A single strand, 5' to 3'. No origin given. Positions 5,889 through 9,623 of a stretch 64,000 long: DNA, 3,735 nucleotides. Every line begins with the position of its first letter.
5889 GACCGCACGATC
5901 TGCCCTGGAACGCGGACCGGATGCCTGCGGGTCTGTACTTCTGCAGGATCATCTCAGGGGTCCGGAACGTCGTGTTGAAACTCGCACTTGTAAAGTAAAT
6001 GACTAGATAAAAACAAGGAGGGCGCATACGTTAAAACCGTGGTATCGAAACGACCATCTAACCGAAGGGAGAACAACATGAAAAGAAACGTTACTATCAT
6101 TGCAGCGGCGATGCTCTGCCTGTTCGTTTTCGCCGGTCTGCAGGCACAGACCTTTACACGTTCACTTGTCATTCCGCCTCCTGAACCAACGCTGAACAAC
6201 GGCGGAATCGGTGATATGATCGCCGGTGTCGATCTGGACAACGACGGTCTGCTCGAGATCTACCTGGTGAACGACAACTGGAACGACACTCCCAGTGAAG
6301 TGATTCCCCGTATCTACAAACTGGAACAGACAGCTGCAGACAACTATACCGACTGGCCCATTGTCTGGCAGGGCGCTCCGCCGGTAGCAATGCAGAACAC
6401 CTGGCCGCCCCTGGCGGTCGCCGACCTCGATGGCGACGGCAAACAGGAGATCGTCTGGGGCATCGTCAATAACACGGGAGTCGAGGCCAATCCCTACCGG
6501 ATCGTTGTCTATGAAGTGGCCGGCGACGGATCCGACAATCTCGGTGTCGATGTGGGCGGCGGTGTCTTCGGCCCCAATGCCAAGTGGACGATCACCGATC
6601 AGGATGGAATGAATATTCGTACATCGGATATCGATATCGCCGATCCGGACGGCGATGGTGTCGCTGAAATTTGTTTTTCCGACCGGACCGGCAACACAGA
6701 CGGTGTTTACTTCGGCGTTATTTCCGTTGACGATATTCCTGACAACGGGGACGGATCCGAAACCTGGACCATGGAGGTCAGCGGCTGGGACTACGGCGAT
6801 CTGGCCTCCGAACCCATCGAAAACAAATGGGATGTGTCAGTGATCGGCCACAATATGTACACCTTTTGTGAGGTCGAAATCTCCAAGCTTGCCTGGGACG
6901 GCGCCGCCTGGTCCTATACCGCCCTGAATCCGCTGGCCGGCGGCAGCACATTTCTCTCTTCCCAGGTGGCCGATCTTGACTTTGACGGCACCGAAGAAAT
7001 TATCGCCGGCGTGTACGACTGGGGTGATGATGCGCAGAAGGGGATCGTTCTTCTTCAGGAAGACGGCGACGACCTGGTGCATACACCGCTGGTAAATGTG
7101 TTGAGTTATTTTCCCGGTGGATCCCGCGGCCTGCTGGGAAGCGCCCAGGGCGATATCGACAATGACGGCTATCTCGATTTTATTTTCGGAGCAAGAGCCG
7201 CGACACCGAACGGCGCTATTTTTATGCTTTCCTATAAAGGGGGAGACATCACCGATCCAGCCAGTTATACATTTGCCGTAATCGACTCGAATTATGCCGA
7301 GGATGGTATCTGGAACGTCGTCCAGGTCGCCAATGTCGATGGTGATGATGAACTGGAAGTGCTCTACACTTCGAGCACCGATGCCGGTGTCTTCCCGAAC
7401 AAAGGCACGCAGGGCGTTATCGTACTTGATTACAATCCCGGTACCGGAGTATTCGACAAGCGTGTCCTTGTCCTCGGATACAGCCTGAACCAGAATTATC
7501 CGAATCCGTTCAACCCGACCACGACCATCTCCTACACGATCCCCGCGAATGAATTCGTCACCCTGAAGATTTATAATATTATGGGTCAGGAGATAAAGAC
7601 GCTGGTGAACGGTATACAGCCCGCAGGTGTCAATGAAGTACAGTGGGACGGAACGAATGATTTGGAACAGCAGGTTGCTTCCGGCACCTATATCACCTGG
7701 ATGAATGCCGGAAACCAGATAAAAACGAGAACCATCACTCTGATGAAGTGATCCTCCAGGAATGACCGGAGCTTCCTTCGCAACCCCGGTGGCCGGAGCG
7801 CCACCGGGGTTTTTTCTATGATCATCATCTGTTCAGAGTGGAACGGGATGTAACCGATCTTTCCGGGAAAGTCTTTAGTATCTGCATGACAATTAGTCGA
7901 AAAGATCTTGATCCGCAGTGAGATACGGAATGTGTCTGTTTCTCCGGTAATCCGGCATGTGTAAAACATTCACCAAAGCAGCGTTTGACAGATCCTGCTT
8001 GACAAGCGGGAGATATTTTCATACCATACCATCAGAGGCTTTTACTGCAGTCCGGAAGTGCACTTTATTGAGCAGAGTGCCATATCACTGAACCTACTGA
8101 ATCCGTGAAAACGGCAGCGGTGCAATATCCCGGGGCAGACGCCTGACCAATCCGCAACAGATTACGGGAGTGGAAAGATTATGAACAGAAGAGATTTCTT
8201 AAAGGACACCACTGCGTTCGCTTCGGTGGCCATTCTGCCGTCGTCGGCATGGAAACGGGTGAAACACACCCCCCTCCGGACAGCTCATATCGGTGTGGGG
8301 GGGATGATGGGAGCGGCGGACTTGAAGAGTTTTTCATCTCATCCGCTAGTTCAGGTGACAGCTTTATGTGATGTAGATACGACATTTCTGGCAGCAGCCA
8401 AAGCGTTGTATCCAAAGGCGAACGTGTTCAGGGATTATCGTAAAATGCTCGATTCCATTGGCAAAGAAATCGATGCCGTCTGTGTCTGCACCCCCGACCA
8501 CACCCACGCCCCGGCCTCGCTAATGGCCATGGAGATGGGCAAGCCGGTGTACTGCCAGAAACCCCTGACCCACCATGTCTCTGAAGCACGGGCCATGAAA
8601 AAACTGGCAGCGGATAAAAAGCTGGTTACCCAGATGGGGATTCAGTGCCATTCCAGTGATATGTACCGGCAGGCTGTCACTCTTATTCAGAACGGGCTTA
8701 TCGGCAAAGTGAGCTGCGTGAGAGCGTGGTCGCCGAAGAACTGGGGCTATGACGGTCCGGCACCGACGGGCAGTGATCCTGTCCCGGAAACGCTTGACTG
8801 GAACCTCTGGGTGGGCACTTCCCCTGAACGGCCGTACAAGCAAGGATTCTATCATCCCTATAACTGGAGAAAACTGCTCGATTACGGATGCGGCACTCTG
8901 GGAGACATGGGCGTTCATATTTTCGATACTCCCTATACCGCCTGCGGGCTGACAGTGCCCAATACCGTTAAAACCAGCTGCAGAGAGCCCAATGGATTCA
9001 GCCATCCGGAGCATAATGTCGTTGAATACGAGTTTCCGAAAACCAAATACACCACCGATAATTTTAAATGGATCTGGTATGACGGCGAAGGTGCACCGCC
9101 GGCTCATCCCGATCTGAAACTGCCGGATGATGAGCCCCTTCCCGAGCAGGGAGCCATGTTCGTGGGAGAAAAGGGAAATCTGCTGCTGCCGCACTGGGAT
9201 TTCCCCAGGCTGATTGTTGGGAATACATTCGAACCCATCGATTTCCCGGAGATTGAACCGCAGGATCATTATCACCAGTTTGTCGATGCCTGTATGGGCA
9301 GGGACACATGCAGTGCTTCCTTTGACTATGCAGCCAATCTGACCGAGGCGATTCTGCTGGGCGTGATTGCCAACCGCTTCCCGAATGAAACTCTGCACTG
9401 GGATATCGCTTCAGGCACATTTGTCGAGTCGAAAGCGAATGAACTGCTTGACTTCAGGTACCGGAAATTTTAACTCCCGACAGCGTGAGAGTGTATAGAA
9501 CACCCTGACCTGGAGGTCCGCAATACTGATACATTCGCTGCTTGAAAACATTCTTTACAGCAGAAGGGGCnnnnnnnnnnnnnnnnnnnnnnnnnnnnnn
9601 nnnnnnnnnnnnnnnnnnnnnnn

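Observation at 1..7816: Operon coupling a TonB-dependent receptor, three T9SS-CTD cargo proteins and an embedded PorV/PorQ-family barrel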

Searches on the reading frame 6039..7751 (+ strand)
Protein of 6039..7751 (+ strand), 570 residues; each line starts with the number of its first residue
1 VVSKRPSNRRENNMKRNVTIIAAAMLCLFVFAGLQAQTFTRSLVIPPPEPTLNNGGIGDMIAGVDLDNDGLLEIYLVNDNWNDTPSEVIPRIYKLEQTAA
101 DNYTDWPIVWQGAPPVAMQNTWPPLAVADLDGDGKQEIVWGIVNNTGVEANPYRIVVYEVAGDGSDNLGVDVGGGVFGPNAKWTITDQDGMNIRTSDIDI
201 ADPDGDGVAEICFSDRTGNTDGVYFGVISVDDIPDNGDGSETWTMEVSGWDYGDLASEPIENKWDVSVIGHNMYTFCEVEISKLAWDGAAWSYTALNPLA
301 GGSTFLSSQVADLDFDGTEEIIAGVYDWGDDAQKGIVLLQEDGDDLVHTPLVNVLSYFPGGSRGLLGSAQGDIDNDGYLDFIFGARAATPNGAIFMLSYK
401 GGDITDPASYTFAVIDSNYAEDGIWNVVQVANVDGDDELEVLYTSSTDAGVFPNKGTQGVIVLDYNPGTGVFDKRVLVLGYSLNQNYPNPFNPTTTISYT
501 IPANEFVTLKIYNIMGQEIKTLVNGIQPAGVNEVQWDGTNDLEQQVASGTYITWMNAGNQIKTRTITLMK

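Call 6: search_protein_families(library=pfam, proteins=[window:6039-7751:+], max_evalue=0.01)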
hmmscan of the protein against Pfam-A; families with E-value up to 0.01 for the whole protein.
window:6039-7751:+ (570 aa): 5 families
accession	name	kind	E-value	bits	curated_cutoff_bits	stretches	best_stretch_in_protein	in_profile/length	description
PF13517.12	FG-GAP_3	-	2.4e-15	57.3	26.9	2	65-140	1-61/61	FG-GAP-like repeat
PF13860.13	FlgD_ig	-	2.6e-11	43.8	27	1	505-553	23-71/79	FlgD Ig-like domain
PF01839.29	FG-GAP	-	1.8e-08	34.5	22.1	1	125-141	5-21/37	FG-GAP repeat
PF18962.6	Por_Secre_tail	-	0.00013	22.6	27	1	487-564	2-71/75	Secretion system C-terminal sorting domain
PF13585.12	CHU_C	-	0.0017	18.9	27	0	505-560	27-76/86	CHU_C Type IX secretion signal domain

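Call 7: search_protein_families(library=ncbifam, proteins=[window:6039-7751:+], max_evalue=0.01)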
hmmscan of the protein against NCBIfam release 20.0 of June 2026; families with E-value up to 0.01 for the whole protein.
window:6039-7751:+ (570 aa): 6 families
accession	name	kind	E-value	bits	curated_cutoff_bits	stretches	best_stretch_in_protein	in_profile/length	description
NF005176.1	PRK06655.1-1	equivalog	6.9e-08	32.6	230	1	502-560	94-152/197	flagellar hook assembly protein FlgD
NF033707.1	T9SS_sortase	equivalog_domain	1.9e-07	29.1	420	1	485-555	1000-1075/1095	type IX secretion system sortase PorU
TIGR04183.1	Por_Secre_tail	domain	5.2e-07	29.5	23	1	487-566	2-69/72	T9SS type A sorting domain-containing protein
NF052323.1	T9SSA_dep_M6i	equivalog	1.6e-05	23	600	1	485-562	959-1031/1043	T9SS-dependent M6-like inactivated metalloprotease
NF009276.0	PRK12633.1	equivalog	5.2e-05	23.1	383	1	498-557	121-181/234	flagellar basal body rod modification protein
NF038113.1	T9SSA_dep_M36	equivalog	0.009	14.2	885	0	484-565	793-865/869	T9SS-dependent M36 family metallopeptidase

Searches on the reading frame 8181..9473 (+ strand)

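Call 6: search_protein_families(library=pfam, proteins=[window:8181-9473:+], max_evalue=0.01)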
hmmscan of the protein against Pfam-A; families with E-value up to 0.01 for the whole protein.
window:8181-9473:+ (430 aa): 3 families
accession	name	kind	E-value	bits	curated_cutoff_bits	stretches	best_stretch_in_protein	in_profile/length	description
PF01408.29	GFO_IDH_MocA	-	1.8e-19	71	24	1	33-153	2-119/120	Oxidoreductase family, NAD-binding Rossmann fold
PF19051.5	GFO_IDH_MocA_C2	-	3e-11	43.7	23.3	1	190-249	37-95/254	Oxidoreductase family, C-terminal alpha/beta domain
PF22725.1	GFO_IDH_MocA_C3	-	3.3e-05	24.3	27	0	162-255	1-61/124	GFO/IDH/MocA C-terminal domain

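Call 7: search_protein_families(library=ncbifam, proteins=[window:8181-9473:+], max_evalue=0.01)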
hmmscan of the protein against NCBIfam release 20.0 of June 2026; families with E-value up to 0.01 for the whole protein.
window:8181-9473:+ (430 aa): 9 families
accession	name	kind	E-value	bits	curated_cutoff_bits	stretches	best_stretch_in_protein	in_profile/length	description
NF058561.1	BT_2158_fam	equivalog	7.8e-93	311.7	750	1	2-423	1-438/487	glycoside 3-dehydrogenase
TIGR04380.1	myo_inos_iolG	equivalog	1.4e-20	73.4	355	1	34-184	4-152/330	inositol 2-dehydrogenase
NF052479.1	LevoglcsnDh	equivalog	6e-16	58.1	650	1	58-195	37-172/386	levoglucosan dehydrogenase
NF041392.1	XylDh_Gfo6_Halo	equivalog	5.2e-14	51.8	350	1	23-181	8-167/350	D-xylose 1-dehydrogenase Gfo6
NF040723.1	UDP-GlcNAcDh_Arch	equivalog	7.4e-14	52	450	1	32-181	1-145/302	UDP-N-acetylglucosamine 3-dehydrogenase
NF008607.0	PRK11579.1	subfamily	9.2e-11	41.3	330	1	62-180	32-148/346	oxidoreductase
NF058563.1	BT_2159_fam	equivalog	3.9e-10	39.3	650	1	34-181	3-147/350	disaccharide 3-dehydrogenase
NF052679.1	InsChiInosDhIolG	equivalog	8.6e-10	38.2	540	1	58-182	29-153/343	bifunctional inositol 2-dehydrogenase/D-chiro-inositol 1-dehydrogenase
NF007574.0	PRK10206.1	equivalog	5.6e-06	25.6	352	1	87-178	58-147/345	oxidoreductase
